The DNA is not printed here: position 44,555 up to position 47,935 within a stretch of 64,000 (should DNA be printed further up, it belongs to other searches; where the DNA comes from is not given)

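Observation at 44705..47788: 1027-aa fusion of a Wzy_C (O-antigen ligase/PglL-like) domain with a second polytopic membrane domain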

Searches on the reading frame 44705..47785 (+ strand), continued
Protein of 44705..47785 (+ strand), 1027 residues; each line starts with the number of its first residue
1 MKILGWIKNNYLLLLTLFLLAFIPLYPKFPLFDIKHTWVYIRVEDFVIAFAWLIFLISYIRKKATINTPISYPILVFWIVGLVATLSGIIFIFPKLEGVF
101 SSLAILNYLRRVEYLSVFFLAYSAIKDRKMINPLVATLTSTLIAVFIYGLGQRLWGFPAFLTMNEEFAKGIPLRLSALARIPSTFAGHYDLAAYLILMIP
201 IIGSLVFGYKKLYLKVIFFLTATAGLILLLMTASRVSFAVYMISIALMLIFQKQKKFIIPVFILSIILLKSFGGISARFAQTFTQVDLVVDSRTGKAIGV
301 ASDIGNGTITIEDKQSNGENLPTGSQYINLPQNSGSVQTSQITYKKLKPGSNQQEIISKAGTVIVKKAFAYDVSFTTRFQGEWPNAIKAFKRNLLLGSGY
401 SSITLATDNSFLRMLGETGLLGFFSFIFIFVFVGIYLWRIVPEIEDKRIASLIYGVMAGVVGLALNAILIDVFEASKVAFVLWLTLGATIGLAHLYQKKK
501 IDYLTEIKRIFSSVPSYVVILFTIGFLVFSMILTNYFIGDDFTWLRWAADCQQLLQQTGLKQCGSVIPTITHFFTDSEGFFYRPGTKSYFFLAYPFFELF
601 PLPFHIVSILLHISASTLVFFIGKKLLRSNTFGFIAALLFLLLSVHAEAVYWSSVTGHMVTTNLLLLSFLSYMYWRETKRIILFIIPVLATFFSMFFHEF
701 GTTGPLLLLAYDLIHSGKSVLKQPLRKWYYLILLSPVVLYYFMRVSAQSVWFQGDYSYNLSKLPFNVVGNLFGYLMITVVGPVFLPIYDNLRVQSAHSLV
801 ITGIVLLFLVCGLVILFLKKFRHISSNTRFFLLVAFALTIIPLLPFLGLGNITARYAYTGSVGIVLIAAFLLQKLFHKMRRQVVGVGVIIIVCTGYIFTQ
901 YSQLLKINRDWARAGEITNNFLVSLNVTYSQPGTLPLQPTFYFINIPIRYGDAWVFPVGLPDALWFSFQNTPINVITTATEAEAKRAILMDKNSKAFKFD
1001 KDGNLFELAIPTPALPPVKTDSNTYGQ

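Call 26: predict_structure(alignment_id=A1)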
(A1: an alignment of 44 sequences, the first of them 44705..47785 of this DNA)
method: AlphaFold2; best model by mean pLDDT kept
length: 1027 residues; sequences in the alignment: 44
mean_pLDDT: 80.3   pTM: 0.79
mean pLDDT of the five models: 80.3, 79.0, 76.6, 76.5, 75.7
residues with pLDDT >= 90: 407; 70-90: 380; 50-70: 151; < 50: 89
segments of 3 or more residues with pLDDT < 50: 161-179, 280-284, 293-296, 314-326, 328-335, 349-353, 371-380, 402-409, 1019-1027
pLDDT, mean of each block of 10 residues (from residue 1): 85 93 79 63 82 91 89 92 87 70 78 89 93 94 89 70 39 37 60 91 94 94 91 79 94 93 88 57 55 54 64 45 42 49 53 52 57 45 67 78 48 78 89 92 93 95 81 74 95 92 90 93 92 87 83 54 68 75 86 77 91 98 96 96 94 92 97 94 94 92 94 85 82 91 80 59 86 92 90 86 85 85 87 94 89 90 96 91 90 94 94 89 73 73 89 86 80 83 83 85 78 51 36
secondary structure, 60 per line:
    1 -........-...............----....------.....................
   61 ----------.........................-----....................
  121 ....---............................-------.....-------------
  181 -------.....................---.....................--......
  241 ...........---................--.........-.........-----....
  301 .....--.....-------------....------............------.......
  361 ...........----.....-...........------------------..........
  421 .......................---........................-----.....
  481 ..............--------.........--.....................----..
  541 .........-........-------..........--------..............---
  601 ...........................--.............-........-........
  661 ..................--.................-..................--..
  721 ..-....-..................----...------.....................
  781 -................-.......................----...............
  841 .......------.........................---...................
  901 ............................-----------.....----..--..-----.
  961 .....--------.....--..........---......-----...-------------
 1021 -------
elements in order (helices of 4 or more, strands of 3 or more residues): H2-9 H11-25 E30-33 E40-42 H43-60 H71-95 H101-124 H128-155 H163-167 H188-208 H212-232 H235-251 H255-270 H273-281 E283-291 E297-305 E308-312 E326-329 E336-347 E354-371 H376-380 H382-392 H411-443 H447-470 H476-494 H503-511 H514-534 H539-549 H551-558 H566-575 H584-597 H601-627 H630-642 H644-651 H653-678 H681-697 H699-716 H719-722 H724-727 H729-746 H760-780 H782-797 H799-821 H826-847 H854-878 H882-928 E940-944 H960-965 E974-978 H981-990 E994-999 E1005-1007

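Call 28: fold_search(model_id=the predicted structure, library=pdb)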
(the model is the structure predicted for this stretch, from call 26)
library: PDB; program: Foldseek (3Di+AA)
matches with E <= 10: 111; with E <= 0.001: 0
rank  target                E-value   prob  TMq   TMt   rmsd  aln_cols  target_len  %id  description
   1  8b6l_I                1.7e-03  1.00  0.27  0.38  15.4       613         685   11  Subtomogram average of the human Sec61-TRAP-OSTA-translocon (released 2022-12-07)
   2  8agc_A                2.1e-03  1.00  0.28  0.40  13.8       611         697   12  Structure of yeast oligosaccharylransferase complex with lipid-linked oligosaccharide and non-acceptor peptide bound (released 2022-12-07)
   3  6gxc_A                2.5e-03  1.00  0.23  0.31  17.8       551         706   12  Bacterial oligosaccharyltransferase PglB in complex with an inhibitory peptide and a reactive lipid-linked oligosaccha (released 2018-11-14)
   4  9n9j_I                2.8e-03  1.00  0.26  0.36  15.6       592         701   11  Structure of a GRP94 folding intermediate engaged with a CCDC134- and FKBP11-bound secretory translocon (released 2025-11-19)
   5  5ogl_A                5.8e-03  1.00  0.27  0.37   8.5       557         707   12  Structure of bacterial oligosaccharyltransferase PglB in complex with an acceptor peptide and an lipid-linked oligosac (released 2017-10-25)
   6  3rce_A                8.4e-03  1.00  0.23  0.32  14.8       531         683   12  Bacterial oligosaccharyltransferase PglB (released 2011-06-15)
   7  7tpg_B                1.1e-02  1.00  0.27  0.61   7.0       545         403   12  Single-Particle Cryo-EM Structure of the WaaL O-antigen ligase in its ligand bound state (released 2022-04-06)
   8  8age_A                1.6e-02  1.00  0.28  0.42  12.5       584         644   13  Structure of yeast oligosaccharylransferase complex with acceptor peptide bound (released 2022-12-07)
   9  7e9s_A                1.6e-02  1.00  0.24  0.28  15.9       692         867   12  Archaeal oligosaccharyltransferase AglB from Archaeoglobus fulgidus in complex with an inhibitory peptide and a dolich (released 2021-09-08)
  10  3wak                  2.0e-02  1.00  0.25  0.29  13.8       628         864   13  Crystal structure of the Archaeoglobus fulgidus oligosaccharyltransferase (O29867_ARCFU) in the apo form (released 2013-10-30)
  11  9i5k_A                2.3e-02  1.00  0.25  0.48   8.6       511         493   10  Structure of the Chaetomium thermophilum Pmt4 homodimer (C2 symmetry) (released 2025-12-24)
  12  8p1u_A                2.3e-02  1.00  0.23  0.52   7.8       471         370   12  Structure of divisome complex FtsWIQLB (released 2024-05-22)
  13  6c26_A                3.3e-02  1.00  0.29  0.43  12.2       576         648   12  The Cryo-EM structure of a eukaryotic oligosaccharyl transferase complex (released 2018-01-31)
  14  6s7t_A                4.8e-02  1.00  0.28  0.39  14.3       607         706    9  Cryo-EM structure of human oligosaccharyltransferase complex OST-B (released 2019-12-18)
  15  3waj                  7.7e-02  1.00  0.25  0.32  15.0       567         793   12  Crystal structure of the Archaeoglobus fulgidus oligosaccharyltransferase (O29867_ARCFU) complex with Zn and sulfate (released 2013-10-30)
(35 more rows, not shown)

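Call 51: find_related_loci(query=A1, collection=genome_contigs, flank=10000)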
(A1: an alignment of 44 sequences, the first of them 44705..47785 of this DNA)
Query A1 (1027 aa) in genome_contigs; peptide patterns used: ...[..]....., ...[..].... (x = any residue, [..] = any of these).
600 stretches matched a pattern (row limit reached: there are more); 587 encode a relative of the query (tblastn E <= 1e-3); the best 80 are kept; 80 distinct loci.
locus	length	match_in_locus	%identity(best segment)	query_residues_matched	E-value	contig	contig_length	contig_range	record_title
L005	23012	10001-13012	66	1-1005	0e+0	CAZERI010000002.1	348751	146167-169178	MAG TPA_asm: uncultured Gammaproteobacteria bacterium isolate SRP278252_co1_729 genome assembly, contig: NODE_14_length_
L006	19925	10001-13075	64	1-1027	0e+0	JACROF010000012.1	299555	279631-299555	MAG: Candidatus Levyibacteriota bacterium isolate NC_groundwater_1954_Pr3_S-0.2um_39_3 scaffold_49882, whole genome shot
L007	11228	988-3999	65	1-1005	0e+0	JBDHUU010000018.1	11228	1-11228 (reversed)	MAG: Candidatus Levyibacteriota bacterium isolate AS-MESO-3CA.208 NODE_25096_length_11228_cov_3.107883, whole genome sho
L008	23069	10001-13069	49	1-1005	0e+0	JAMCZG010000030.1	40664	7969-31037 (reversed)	MAG: Patescibacteria group bacterium isolate FK_Sedi_B_Bin.314 NODE_2647_length_40664_cov_4.5851, whole genome shotgun s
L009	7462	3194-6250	50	1-1008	0e+0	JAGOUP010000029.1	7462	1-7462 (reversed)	MAG: Candidatus Levyibacteriota bacterium isolate Gw_Eff_bin_508 Gw_Eff_29116_length_7462_cov_3.684935, whole genome sho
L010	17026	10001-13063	48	1-1008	0e+0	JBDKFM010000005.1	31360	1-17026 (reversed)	MAG: Candidatus Parcubacteria bacterium isolate farmington_2019_sw_WHONDRS-S19S_0053_A_bin.46 scaffold_0000359, whole ge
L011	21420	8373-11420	48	1-1008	0e+0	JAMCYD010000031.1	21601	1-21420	MAG: Patescibacteria group bacterium isolate FK_Sedi_B_Bin.369 NODE_8246_length_21601_cov_52.7441, whole genome shotgun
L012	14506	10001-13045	45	2-1016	0e+0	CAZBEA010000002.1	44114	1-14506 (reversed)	MAG TPA_asm: uncultured Gammaproteobacteria bacterium isolate binchicken_co16_305 genome assembly, contig: NODE_1415_len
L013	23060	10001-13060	45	1-1025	0e+0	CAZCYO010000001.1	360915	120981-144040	MAG TPA_asm: uncultured Gammaproteobacteria bacterium isolate SRP278252_co1_715 genome assembly, contig: NODE_11_length_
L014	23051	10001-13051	45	1-1005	0e+0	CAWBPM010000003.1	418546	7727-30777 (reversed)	MAG: Candidatus Levybacteria bacterium isolate MFD01476.bin.1.72 genome assembly, contig: contig_44256, whole genome sho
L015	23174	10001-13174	44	1-1014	0e+0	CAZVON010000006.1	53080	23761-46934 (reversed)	MAG TPA_asm: uncultured Gammaproteobacteria bacterium isolate SRP269290_co3_805 genome assembly, contig: NODE_485_length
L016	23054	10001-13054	47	1-1019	0e+0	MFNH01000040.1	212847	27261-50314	MAG: Candidatus Levybacteria bacterium RBG_16_35_11 RBG_16_scaffold_309, whole genome shotgun sequence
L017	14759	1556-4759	43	2-1022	0e+0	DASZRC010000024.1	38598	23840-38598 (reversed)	MAG TPA_asm: Patescibacteria group bacterium isolate SMAG_U6014 k141_342073, whole genome shotgun sequence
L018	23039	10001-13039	44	1-1005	0e+0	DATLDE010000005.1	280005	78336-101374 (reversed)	MAG TPA_asm: Candidatus Limnocylindrales bacterium isolate SMAG_U14342 k141_4103404, whole genome shotgun sequence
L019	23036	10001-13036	49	1-1008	0e+0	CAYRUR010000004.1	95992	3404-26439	MAG TPA_asm: uncultured Gammaproteobacteria bacterium isolate SRP144015_co1_42 genome assembly, contig: NODE_118_length_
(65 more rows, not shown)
